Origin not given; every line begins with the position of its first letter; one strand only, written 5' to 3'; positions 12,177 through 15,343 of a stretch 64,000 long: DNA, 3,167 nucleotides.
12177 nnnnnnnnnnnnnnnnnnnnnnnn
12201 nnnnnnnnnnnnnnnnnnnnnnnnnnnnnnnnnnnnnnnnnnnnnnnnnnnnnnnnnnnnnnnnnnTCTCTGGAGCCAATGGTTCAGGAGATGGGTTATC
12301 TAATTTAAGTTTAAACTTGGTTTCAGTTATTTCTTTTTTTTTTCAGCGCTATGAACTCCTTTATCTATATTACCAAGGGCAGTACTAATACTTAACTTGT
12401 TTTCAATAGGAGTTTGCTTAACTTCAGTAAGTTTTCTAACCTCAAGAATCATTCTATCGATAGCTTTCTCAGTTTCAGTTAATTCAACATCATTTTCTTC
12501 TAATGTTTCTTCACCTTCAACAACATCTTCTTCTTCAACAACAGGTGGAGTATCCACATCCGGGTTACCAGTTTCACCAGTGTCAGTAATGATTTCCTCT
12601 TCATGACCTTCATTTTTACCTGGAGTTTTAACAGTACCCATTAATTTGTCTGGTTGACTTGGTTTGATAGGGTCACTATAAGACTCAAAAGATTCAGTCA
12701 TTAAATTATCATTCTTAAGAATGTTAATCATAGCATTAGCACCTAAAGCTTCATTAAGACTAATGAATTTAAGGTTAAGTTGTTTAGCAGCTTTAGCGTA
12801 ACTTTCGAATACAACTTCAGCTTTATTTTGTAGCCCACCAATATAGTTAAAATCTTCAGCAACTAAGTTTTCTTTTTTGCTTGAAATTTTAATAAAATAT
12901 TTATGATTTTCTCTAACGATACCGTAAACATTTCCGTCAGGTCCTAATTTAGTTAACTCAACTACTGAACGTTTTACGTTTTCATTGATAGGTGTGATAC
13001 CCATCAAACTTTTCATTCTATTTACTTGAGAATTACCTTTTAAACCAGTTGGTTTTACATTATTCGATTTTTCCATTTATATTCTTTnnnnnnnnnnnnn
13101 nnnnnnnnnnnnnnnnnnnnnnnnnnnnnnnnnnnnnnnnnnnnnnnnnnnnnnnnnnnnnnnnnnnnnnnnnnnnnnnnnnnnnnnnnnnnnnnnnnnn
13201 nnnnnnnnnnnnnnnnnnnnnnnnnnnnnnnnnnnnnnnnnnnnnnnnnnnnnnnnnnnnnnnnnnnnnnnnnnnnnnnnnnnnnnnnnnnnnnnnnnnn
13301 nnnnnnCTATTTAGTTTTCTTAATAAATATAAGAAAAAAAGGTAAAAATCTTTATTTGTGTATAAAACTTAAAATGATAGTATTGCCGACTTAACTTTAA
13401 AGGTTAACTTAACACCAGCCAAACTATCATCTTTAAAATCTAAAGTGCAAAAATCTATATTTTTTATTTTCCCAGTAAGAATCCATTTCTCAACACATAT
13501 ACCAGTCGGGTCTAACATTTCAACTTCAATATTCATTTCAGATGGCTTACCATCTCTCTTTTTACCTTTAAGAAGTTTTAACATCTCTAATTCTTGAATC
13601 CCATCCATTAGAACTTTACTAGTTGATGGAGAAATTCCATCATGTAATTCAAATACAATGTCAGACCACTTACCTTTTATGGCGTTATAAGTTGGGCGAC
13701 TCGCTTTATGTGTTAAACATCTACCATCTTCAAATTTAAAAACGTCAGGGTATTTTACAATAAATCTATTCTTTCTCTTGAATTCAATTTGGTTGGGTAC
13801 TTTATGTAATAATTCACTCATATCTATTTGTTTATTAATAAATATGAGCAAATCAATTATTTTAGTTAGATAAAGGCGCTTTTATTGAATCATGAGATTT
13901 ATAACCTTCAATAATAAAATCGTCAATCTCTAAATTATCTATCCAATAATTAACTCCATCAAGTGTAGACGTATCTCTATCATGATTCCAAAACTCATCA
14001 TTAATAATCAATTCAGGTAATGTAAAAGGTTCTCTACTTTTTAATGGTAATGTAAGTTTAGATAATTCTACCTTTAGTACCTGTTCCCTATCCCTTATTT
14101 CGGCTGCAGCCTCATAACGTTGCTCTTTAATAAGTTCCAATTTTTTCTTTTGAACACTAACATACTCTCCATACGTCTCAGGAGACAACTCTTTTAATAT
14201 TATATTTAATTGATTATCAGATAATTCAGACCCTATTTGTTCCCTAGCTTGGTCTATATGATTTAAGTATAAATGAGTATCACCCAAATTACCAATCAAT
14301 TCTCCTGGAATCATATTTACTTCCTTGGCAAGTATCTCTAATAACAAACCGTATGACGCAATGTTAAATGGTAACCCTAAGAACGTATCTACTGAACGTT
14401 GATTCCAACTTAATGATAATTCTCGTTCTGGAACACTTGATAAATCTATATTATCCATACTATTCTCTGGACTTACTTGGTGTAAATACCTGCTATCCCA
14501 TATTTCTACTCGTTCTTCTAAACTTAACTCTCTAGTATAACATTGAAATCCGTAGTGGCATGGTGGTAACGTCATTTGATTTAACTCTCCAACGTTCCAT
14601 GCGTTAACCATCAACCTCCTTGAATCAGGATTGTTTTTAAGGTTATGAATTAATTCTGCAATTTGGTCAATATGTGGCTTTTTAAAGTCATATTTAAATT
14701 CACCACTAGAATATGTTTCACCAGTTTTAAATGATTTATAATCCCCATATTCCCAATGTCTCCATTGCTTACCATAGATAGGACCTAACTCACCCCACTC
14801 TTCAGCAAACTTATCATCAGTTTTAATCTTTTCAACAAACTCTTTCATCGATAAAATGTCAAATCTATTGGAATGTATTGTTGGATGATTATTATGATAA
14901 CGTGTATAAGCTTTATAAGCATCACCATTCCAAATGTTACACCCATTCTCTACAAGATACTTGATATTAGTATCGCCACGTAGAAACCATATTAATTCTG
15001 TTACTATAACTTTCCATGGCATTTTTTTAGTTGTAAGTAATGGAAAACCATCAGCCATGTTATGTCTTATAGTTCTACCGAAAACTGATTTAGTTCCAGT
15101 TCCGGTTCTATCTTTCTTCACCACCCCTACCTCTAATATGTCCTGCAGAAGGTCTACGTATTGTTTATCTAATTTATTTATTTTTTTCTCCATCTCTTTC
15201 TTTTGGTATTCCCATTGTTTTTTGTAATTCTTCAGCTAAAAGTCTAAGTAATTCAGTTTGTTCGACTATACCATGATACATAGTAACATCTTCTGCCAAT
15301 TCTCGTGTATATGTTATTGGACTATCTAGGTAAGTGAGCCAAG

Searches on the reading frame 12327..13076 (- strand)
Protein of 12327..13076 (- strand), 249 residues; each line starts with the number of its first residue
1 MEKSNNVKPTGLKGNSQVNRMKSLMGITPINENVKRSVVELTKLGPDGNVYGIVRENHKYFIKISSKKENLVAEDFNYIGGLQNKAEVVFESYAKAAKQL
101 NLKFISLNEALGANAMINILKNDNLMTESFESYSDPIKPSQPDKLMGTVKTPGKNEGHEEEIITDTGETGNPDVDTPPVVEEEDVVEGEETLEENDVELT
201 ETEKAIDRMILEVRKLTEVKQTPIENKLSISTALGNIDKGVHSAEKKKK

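Call 11: search_protein_families(library=phrogs, proteins=[window:12327-13076:-], max_evalue=0.001)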
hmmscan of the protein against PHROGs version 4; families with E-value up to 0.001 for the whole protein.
window:12327-13076:- (249 aa): 0 families

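Call 40: find_related_loci(query=window:12330-13076:-, collection=viral_contigs, flank=2500)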
Query window:12330-13076:- (249 aa) in viral_contigs; peptide patterns used: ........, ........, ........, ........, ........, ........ (x = any residue, [..] = any of these).
47 stretches matched a pattern; 27 encode a relative of the query (tblastn E <= 1e-3); 27 distinct loci.
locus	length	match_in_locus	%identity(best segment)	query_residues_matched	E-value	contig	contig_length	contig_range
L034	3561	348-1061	66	1-247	9e-96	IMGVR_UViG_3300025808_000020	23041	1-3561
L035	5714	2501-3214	66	1-247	1e-95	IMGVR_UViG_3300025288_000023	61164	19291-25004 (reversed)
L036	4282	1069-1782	66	1-247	1e-95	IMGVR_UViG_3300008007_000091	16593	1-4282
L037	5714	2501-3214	66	1-247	1e-95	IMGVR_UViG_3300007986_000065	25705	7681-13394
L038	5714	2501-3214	66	1-247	1e-95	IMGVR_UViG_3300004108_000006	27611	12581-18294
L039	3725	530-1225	64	7-247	1e-92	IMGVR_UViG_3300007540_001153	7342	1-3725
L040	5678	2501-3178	69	5-240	9e-93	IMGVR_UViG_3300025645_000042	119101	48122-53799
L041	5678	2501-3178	69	5-240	9e-93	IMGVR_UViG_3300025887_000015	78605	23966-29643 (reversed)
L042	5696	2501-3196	66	7-247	8e-90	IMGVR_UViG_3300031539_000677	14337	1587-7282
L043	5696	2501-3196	66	7-247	8e-90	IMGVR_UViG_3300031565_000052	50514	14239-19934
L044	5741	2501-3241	63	1-244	5e-90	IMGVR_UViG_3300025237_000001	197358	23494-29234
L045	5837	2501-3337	48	5-247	3e-74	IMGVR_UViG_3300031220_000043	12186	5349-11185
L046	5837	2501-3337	48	5-247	3e-74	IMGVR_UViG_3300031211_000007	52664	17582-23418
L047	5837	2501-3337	48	5-247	3e-74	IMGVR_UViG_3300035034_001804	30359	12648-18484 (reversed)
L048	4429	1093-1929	48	5-247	3e-74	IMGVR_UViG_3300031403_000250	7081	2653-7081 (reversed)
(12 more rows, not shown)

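Call 43: search_protein_families(library=pfam, proteins=[window:12330-13076:-], max_evalue=0.1)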
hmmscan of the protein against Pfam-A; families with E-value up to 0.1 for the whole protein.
window:12330-13076:- (249 aa): 2 families
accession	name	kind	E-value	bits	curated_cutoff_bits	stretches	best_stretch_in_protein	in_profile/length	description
PF05008.21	V-SNARE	-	0.055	14.4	25.9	1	189-228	35-74/92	Vesicle transport v-SNARE protein N-terminus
PF20882.2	Sos7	-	0.061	13.9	27.3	0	175-217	26-68/75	Kinetochore protein Sos7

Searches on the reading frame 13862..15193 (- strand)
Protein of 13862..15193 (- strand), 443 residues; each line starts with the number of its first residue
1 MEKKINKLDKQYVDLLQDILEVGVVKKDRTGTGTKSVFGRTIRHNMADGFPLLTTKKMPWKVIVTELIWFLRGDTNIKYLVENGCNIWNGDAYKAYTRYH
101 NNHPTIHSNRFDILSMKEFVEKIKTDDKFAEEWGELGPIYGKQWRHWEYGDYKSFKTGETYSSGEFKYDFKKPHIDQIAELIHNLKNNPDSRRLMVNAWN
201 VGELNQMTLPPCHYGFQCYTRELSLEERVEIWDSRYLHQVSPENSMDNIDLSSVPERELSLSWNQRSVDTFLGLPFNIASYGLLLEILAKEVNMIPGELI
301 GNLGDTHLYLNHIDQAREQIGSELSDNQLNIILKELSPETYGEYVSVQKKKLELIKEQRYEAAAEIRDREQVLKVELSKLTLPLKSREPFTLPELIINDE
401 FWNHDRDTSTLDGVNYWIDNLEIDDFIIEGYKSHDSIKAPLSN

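Call 11: search_protein_families(library=phrogs, proteins=[window:13862-15193:-], max_evalue=0.001)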
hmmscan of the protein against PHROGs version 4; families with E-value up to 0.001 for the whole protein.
window:13862-15193:- (443 aa): 3 families
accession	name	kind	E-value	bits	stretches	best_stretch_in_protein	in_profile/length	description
phrog_160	-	DNA, RNA and nucleotide metabolism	1.9e-107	360.1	2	4-366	28-302/335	thymidylate synthase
phrog_5682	-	DNA, RNA and nucleotide metabolism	3.2e-47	161.6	2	256-339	98-180/209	thymidylate synthase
phrog_5131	-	DNA, RNA and nucleotide metabolism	2.8e-13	50.8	1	110-201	76-139/357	thymidylate synthase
